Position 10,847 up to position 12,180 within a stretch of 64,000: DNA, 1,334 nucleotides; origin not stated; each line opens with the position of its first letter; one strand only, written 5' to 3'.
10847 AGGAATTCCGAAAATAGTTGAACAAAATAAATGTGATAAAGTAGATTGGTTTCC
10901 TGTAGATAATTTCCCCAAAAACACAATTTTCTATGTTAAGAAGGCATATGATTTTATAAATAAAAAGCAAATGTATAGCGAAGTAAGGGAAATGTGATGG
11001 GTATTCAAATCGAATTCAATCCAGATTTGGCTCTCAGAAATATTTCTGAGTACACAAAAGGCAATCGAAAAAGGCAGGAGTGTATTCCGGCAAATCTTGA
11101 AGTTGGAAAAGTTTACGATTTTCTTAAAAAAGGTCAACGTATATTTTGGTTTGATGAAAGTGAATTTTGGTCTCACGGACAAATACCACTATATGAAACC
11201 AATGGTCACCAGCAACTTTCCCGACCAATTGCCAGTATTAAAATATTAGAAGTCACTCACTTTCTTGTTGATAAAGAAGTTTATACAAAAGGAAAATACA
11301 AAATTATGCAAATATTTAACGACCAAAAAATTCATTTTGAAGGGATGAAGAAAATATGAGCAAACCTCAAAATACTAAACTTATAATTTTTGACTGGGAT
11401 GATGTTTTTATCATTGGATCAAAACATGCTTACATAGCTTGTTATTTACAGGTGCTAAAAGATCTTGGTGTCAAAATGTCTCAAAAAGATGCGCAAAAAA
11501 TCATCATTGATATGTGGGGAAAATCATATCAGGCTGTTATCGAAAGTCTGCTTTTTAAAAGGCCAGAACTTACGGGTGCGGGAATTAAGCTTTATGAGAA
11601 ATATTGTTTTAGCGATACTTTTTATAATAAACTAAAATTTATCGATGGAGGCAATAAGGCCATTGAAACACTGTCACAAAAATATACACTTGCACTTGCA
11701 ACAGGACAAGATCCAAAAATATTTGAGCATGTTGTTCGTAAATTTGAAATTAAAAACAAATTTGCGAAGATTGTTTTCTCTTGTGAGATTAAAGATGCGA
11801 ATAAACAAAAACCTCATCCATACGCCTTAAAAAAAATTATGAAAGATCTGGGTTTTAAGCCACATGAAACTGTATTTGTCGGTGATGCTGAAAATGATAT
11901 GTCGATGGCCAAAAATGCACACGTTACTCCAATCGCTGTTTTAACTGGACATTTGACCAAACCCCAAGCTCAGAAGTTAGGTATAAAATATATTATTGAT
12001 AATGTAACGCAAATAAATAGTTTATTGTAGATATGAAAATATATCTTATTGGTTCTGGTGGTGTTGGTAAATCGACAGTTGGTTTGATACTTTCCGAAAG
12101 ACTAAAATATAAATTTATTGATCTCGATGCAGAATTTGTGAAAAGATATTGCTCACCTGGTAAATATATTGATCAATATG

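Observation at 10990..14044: About 370-bp segmental duplication (95% nt identity) of a 120-aa unknown gene, plus a remnant of the DUF3795 gene 3' end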

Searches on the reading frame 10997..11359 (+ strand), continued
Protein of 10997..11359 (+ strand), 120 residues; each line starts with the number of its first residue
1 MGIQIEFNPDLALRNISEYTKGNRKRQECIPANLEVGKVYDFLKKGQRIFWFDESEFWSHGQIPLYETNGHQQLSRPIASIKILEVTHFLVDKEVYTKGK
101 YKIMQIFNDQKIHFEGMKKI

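Call 44: search_solved_structures(query=A5, max_evalue=10, show_alignments=2)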
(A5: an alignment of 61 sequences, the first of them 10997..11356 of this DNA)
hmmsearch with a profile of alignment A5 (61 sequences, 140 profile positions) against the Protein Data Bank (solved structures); distinct sequences matched with E-value up to 10: 2.
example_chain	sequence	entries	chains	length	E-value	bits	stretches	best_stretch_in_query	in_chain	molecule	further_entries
2nwa_A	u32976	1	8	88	0.097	15.5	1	44-72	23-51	Hypothetical protein ytmB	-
6uct_A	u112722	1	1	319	0.26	14.1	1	86-132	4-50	p9-1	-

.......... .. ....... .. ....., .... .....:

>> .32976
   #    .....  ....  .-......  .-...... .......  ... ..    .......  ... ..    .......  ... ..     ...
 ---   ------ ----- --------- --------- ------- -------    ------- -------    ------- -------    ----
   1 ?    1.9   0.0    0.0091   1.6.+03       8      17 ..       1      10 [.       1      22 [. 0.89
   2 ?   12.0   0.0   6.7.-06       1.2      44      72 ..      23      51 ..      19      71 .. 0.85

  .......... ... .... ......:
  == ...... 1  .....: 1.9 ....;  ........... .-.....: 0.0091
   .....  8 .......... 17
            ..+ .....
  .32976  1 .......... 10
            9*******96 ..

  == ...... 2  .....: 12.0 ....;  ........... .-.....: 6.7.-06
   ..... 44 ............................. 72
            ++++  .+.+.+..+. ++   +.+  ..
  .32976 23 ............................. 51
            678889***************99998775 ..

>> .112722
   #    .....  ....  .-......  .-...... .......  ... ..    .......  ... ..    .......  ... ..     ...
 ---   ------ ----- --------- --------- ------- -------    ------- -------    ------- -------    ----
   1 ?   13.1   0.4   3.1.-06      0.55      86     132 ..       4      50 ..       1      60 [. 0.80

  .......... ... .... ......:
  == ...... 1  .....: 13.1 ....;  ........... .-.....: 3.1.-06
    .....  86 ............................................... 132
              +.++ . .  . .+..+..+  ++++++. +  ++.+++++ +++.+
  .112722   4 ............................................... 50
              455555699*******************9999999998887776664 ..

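Call 45: search_protein_families(library=pfam, proteins=[P0339, P0345, P0355, P0363, P0366, P0373, P0378, P0387, P0389, P0323], max_evalue=1)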
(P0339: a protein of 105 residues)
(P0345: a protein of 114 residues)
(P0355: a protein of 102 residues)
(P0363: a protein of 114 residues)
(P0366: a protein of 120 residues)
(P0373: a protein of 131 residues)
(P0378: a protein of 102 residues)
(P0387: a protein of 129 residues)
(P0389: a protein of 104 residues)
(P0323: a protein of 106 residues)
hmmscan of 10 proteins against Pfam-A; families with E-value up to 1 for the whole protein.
P0339 (105 aa): 0 families

P0345 (114 aa): 1 family
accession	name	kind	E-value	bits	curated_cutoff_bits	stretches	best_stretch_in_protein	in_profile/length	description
PF10763.15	DUF2584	-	0.049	14.1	25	1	38-75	26-61/80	Protein of unknown function (DUF2584)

P0355 (102 aa): 0 families

P0363 (114 aa): 0 families

P0366 (120 aa): 1 family
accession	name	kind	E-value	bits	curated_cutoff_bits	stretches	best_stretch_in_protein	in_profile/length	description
PF23576.2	SEN1_barrel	-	0.019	15.4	27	1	5-59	36-91/101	Helicase SEN1 beta-barrel domain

P0373 (131 aa): 1 family
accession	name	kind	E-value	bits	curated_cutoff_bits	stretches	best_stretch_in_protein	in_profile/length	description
PF20294.3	KMPT-N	-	0.15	12.7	28.9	1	28-58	8-38/66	KTSC and Metallopeptidase N-terminal fusion domain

P0378 (102 aa): 1 family
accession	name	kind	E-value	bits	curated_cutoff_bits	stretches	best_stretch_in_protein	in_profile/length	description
PF10763.15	DUF2584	-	0.063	13.7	25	1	31-67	18-54/80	Protein of unknown function (DUF2584)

P0387 (129 aa): 0 families

P0389 (104 aa): 0 families

P0323 (106 aa): 2 families
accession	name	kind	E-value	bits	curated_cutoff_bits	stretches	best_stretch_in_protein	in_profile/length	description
PF10763.15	DUF2584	-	0.057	13.9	25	1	44-73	25-54/80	Protein of unknown function (DUF2584)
PF21244.3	PurT_C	-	0.07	13.1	26.7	1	3-28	13-38/68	PurT, C-terminal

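Call 46: find_homologous_proteins(query=A5, max_evalue=10)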
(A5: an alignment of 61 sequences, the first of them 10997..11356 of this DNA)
Query A5 (61 sequences) (120 aa, profile of the alignment): 1718 proteins with E <= 10 among 6078 candidates; the best 120 are listed.
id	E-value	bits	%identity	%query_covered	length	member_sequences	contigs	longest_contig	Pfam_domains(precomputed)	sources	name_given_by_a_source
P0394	6.0e-51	190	67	99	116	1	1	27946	-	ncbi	-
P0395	1.1e-49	186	64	100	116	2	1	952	-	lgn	-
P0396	1.3e-49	185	62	100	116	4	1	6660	-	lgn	-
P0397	5.2e-49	183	67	100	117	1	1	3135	-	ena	-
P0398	5.4e-49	183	61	100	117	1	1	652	-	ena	-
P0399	7.1e-49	183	63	100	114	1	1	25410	-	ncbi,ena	-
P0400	9.6e-49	183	62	100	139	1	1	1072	-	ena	-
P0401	1.2e-48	182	64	100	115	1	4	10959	-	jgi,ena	-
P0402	1.3e-48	182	59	100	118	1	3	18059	-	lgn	-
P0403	1.3e-48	182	58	99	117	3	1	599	-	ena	-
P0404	1.3e-48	182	56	100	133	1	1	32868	-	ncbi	-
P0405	1.4e-48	182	63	100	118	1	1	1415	-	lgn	-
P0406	1.4e-48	182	64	100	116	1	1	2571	-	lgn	-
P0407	1.4e-48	182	57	100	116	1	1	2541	-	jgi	jgi:hypothetical protein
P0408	1.5e-48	182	59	100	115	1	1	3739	-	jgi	jgi:hypothetical protein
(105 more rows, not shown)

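Call 48: search_solved_structures(query=A6, max_evalue=10, show_alignments=1)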
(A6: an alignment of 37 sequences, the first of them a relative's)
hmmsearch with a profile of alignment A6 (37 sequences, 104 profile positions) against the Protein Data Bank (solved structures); distinct sequences matched with E-value up to 10: 2.
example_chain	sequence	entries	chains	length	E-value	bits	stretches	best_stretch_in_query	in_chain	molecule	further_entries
2nwa_A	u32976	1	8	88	0.49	13.3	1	34-63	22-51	Hypothetical protein ytmB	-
4hxv_A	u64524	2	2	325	0.65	12.9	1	54-100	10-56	3'(2'),5'-bisphosphate nucleotidase, putative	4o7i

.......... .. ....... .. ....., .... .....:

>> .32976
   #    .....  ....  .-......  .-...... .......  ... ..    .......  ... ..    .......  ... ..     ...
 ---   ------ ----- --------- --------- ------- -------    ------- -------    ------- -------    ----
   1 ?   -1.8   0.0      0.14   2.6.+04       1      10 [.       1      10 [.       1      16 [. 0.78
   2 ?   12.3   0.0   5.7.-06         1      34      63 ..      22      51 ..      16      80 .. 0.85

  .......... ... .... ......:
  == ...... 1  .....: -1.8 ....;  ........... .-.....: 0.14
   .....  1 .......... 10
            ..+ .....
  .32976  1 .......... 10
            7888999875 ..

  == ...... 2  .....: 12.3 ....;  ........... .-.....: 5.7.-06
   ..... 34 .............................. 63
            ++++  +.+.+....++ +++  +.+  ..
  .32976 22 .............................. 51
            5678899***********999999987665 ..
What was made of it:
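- On DUF2584 / YtmB, for protein X: 2nwa is the top PDB hit, but with E=0.097 and 0.49 (calls 44, 48).
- Closest known: Pfam DUF2584. Same: The N-terminus (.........) and the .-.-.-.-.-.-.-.-v-Y-P motif align in register (calls 44, 48).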

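Call 50: find_encoding_contigs(protein=P0123, flank=5000, max_places=4)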
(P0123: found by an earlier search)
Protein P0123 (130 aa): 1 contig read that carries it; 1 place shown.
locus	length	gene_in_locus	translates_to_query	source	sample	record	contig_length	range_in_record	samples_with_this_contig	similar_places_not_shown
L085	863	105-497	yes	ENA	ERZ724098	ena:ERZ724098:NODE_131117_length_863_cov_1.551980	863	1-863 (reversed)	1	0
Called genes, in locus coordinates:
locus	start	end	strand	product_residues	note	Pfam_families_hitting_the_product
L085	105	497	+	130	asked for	-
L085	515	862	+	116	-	?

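Call 66: predict_structure(alignment_id=A7)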
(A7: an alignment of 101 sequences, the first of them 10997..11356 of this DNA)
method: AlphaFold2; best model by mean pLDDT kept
length: 120 residues; sequences in the alignment: 101
mean_pLDDT: 90.7   pTM: 0.83
mean pLDDT of the five models: 90.7, 90.1, 89.6, 89.4, 87.9
residues with pLDDT >= 90: 90; 70-90: 23; 50-70: 5; < 50: 2
segments of 3 or more residues with pLDDT < 50: none
pLDDT, mean of each block of 10 residues (from residue 1): 61 96 96 97 92 88 94 92 96 94 96 87
secondary structure, 60 per line:
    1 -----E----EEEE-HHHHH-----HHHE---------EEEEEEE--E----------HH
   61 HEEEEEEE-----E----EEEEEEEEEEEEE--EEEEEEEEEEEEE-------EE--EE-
elements in order: E11-14 H16-20 E39-45 E62-68 E79-91 E94-106

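Call 69: fold_search(model_id=the predicted structure, library=pdb)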
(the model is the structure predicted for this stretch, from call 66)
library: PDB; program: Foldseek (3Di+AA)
matches with E <= 10: 763; with E <= 0.001: 0
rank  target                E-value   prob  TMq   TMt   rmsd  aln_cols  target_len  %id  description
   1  8rq9_C                4.5e-02  0.87  0.35  0.16   8.2       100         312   11  Crystal structure of PROTAC CFT-1297 in complex with CRBN-midi and BRD4(BD2) (released 2024-09-25)
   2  8u16_A                9.1e-02  0.69  0.31  0.12   8.9        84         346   11  The ternary complex structure of DDB1-CRBN-SALL4(ZF1,2)-short bound to Pomalidomide (released 2023-12-27)
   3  8u17_D                1.2e-01  0.69  0.32  0.13   8.0        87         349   10  The ternary complex structure of DDB1-CRBN-SALL4(ZF1,2)-long bound to Pomalidomide (released 2023-12-27)
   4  8rq8                  1.3e-01  0.72  0.32  0.13   9.3        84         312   10  Crystal structure of CRBN-midi in complex with mezigdomide (released 2024-09-25)
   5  6uml_C                1.4e-01  0.66  0.31  0.13   7.7        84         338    8  Structural Basis for Thalidomide Teratogenicity Revealed by the Cereblon-DDB1-SALL4-Pomalidomide Complex (released 2020-04-15)
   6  8rq9_A                1.5e-01  0.69  0.33  0.14   8.5        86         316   10  Crystal structure of PROTAC CFT-1297 in complex with CRBN-midi and BRD4(BD2) (released 2024-09-25)
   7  9nws_B                1.6e-01  0.69  0.35  0.14   8.1       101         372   11  Cryo-EM structure of DDB1dB:CRBN:mezigdomide:SALL4(392-449) (released 2026-02-04)
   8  9saf_B                1.7e-01  0.57  0.31  0.11   8.8        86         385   10  Ternary PROTAC-mediated complex of BRD4-BD1/CRBN/DDB1 and JQ1-AcQ bifunctional degrader (released 2025-10-01)
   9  9c1m_Q                1.9e-01  0.33  0.29  0.08   8.9        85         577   14  HerA-DUF assembly 1 (released 2025-06-04)
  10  7mie                  2.1e-01  0.66  0.24  0.13   5.0        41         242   10  Crystal structure of the Borreliella burgdorferi PlzA protein in complex with c-di-GMP (released 2021-06-30)
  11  6h0g_B                2.1e-01  0.63  0.33  0.11   8.4        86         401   10  Structure of the DDB1-CRBN-pomalidomide complex bound to ZNF692(ZF4) (released 2018-11-07)
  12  8rqc_A                2.2e-01  0.57  0.32  0.14   8.8        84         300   11  Crystal structure of CRBN-midi in complex with mezigdomide and IKZF1 ZF2 (released 2024-09-25)
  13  9dqd_A                2.2e-01  0.54  0.34  0.13   7.8       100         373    9  cryo-EM structure of human Cereblon/DDB1 in complex with a non-traditional CRBN binder (released 2024-12-25)
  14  6v1s_Z                2.2e-01  0.13  0.25  0.09  16.4       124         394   14  Structure of the Clostridioides difficile transferase toxin (released 2020-03-18)
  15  6xk9_Z                2.6e-01  0.54  0.33  0.12   8.7        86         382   10  Cereblon in complex with DDB1, CC-90009, and GSPT1 (released 2020-12-02)
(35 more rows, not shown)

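Call 72: search_solved_structures(query=A8, max_evalue=1)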
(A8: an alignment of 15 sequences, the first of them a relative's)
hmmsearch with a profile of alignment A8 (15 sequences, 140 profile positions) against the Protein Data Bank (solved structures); distinct sequences matched with E-value up to 1: 14.
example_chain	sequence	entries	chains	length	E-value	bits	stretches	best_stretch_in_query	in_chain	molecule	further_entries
4nfy_A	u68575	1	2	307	0.05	17.2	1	1-64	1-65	D-3-phosphoglycerate dehydrogenase, putative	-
4njm_A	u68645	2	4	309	0.051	17.1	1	1-64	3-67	D-3-phosphoglycerate dehydrogenase, putative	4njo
5y28_A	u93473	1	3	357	0.15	15.6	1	51-95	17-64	Periplasmic serine endoprotease DegP-like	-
5y2d_A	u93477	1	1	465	0.22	15.1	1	51-95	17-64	Periplasmic serine endoprotease DegP-like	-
4jen_A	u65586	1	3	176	0.27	14.8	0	58-123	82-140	CMP N-GLYCOSIDASE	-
3e3v_A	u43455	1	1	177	0.38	14.3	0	15-109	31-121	Regulatory protein recX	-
8ia3_A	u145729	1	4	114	0.61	13.6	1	32-84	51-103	Upstream stimulatory factor 2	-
9emw_A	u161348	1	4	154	0.62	13.6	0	57-113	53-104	Nucleoside 2-deoxyribosyltransferase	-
8qc0_A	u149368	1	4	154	0.64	13.6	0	57-113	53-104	Nucleoside 2-deoxyribosyltransferase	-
9emx_A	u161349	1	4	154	0.65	13.6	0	57-113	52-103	Nucleoside 2-deoxyribosyltransferase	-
8rh3_A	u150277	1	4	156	0.65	13.5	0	57-113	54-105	Nucleoside 2-deoxyribosyltransferase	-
8pqr_B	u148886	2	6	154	0.66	13.5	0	57-113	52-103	Nucleoside 2-deoxyribosyltransferase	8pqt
8pqp_A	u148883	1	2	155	0.8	13.3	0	58-113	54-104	Nucleoside 2-deoxyribosyltransferase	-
3ic9_A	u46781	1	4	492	0.96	13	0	17-87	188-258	dihydrolipoamide dehydrogenase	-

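Call 73: search_protein_families(library=pfam, alignment_id=A8, max_evalue=1)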
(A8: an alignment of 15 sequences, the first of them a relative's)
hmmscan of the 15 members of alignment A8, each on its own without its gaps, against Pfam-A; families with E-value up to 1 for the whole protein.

A. member 1, L003:8796-9227:+ (144 aa): 2 families
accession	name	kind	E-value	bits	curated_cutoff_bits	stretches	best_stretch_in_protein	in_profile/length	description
PF18812.6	PBECR3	-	0.0047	17.3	30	1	25-90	11-74/115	phage-Barnase-EndoU-ColicinE5/D-RelE like nuclease3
PF05014.21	Nuc_deoxyrib_tr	-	0.0096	16.5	28.8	1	19-118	21-98/117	Nucleoside 2-deoxyribosyltransferase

B. families by the number of members that match (of 15 scanned): 14 families
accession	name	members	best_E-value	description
PF05014.21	Nuc_deoxyrib_tr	12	5.6e-05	Nucleoside 2-deoxyribosyltransferase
PF18812.6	PBECR3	1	0.0047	phage-Barnase-EndoU-ColicinE5/D-RelE like nuclease3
PF00726.22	IL10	1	0.025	Interleukin 10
PF21682.2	AF_2299-like_N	1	0.034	CDP-alcohol phosphatidyltransferase AF_2299-like, N-terminal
PF12252.14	SidE_PDE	1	0.044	SidE phosphodiesterase (PDE) domain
PF09466.15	Yqai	1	0.082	Hypothetical protein Yqai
PF15891.11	Nuc_deoxyri_tr2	1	0.088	Nucleoside 2-deoxyribosyltransferase like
PF08471.15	Ribonuc_red_2_N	1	0.092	Class II vitamin B12-dependent ribonucleotide reductase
PF06156.18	YabA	1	0.11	Initiation control protein YabA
PF24354.1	NDNF_N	1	0.14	Neuron-derived neurotrophic factor, N-terminal domain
PF11925.13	DUF3443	1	0.14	Protein of unknown function (DUF3443)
PF12078.13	DUF3557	1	0.17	Domain of unknown function (DUF3557)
PF13220.11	DUF4028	1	0.2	Protein of unknown function (DUF4028)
PF19439.4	CLEC16A_C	1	0.23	CLEC16A C-terminal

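Call 84: search_protein_families(library=padloc, proteins=[window:10997-11356:+], max_evalue=0.1)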
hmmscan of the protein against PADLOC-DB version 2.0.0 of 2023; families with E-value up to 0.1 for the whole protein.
window:10997-11356:+ (120 aa): 0 families

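Call 85: search_protein_families(library=phrogs, proteins=[window:10997-11356:+], max_evalue=0.1)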
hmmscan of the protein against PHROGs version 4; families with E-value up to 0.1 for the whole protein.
window:10997-11356:+ (120 aa): 0 families

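Call 87: fold_search(model_id=the predicted structure, library=viral)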
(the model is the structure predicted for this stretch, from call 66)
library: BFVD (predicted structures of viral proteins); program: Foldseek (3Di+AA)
matches with E <= 10: 1069; with E <= 0.001: 0
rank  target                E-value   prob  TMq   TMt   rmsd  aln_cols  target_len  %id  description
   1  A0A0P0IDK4            3.5e-02  0.92  0.32  0.46   6.8        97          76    4  (no name in the UniProt tables at hand)
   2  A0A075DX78            6.3e-02  0.82  0.42  0.34  11.7       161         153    9  (no name in the UniProt tables at hand)
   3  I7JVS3                7.1e-02  0.77  0.28  0.22   7.5        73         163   11  Tail sheat protein (T4 gp18-like) [Campylobacter phage CP21]
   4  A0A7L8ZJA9            1.0e-01  0.47  0.29  0.09  11.1       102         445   14  Putative tail sheath protein [Campylobacter phage F379]
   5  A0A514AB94            1.4e-01  0.35  0.24  0.24   9.6        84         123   13  (no name in the UniProt tables at hand)
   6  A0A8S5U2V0            1.4e-01  0.09  0.20  0.17  14.2       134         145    9  Tail completion protein [Myoviridae sp. ctQdF5]
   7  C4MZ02                1.7e-01  0.60  0.32  0.29   9.3        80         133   16  Gp27 baseplate hub subunit [Escherichia phage JSE]
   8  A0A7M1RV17            1.8e-01  0.28  0.27  0.33   7.8       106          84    7  Uncharacterized protein [uncultured phage cr130_1]
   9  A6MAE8                2.1e-01  0.28  0.24  0.26   9.7        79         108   13  Gp083 [Lactococcus phage KSY1]
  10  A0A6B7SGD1            2.2e-01  0.33  0.30  0.23   8.4        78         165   10  Uncharacterized protein [Vibrio phage Seahorse]
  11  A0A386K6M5            2.2e-01  0.23  0.28  0.17  10.9       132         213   11  Uncharacterized protein [Dickeya phage vB_DsoM_JA11]
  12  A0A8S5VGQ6            2.3e-01  0.25  0.33  0.13   9.6       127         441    7  Uncharacterized protein [Myoviridae sp. ctkfK18]
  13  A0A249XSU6            2.3e-01  0.13  0.22  0.18  12.4       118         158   12  Uncharacterized protein [Mycobacterium phage Phabba]
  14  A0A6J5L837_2          2.5e-01  0.14  0.25  0.04  15.2       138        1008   11  Uncharacterized protein [uncultured Caudovirales phage]
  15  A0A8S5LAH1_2          2.5e-01  0.14  0.27  0.04  16.5       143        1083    9  Lysozyme [Myoviridae sp. ctPuP5]
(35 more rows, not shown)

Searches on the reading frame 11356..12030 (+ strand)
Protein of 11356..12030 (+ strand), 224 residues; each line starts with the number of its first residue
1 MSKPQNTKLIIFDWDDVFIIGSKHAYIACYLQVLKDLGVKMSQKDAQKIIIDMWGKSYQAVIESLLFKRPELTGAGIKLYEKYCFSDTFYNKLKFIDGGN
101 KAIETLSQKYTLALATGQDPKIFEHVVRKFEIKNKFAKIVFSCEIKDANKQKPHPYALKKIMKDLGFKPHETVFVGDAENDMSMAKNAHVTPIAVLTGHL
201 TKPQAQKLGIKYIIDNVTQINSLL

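Call 5: search_protein_families(library=pfam, proteins=[window:11356-12030:+], max_evalue=0.01)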
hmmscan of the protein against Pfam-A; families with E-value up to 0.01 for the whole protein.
window:11356-12030:+ (224 aa): 5 families
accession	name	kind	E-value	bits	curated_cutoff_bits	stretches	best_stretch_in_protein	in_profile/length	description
PF13419.12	HAD_2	-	1.8e-25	90.5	23.8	1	10-195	1-178/178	Haloacid dehalogenase-like hydrolase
PF00702.32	Hydrolase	-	8e-21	75.7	26.4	1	8-189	2-191/191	haloacid dehalogenase-like hydrolase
PF13242.12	Hydrolase_like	-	6.8e-12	45.6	22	1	152-219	4-74/75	HAD-hyrolase-like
PF08282.18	Hydrolase_3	-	7.5e-06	26.3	20.9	1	117-189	152-223/255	haloacid dehalogenase-like hydrolase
PF03031.24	NIF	-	0.0017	18.5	21.8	1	102-192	46-130/160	NLI interacting factor-like phosphatase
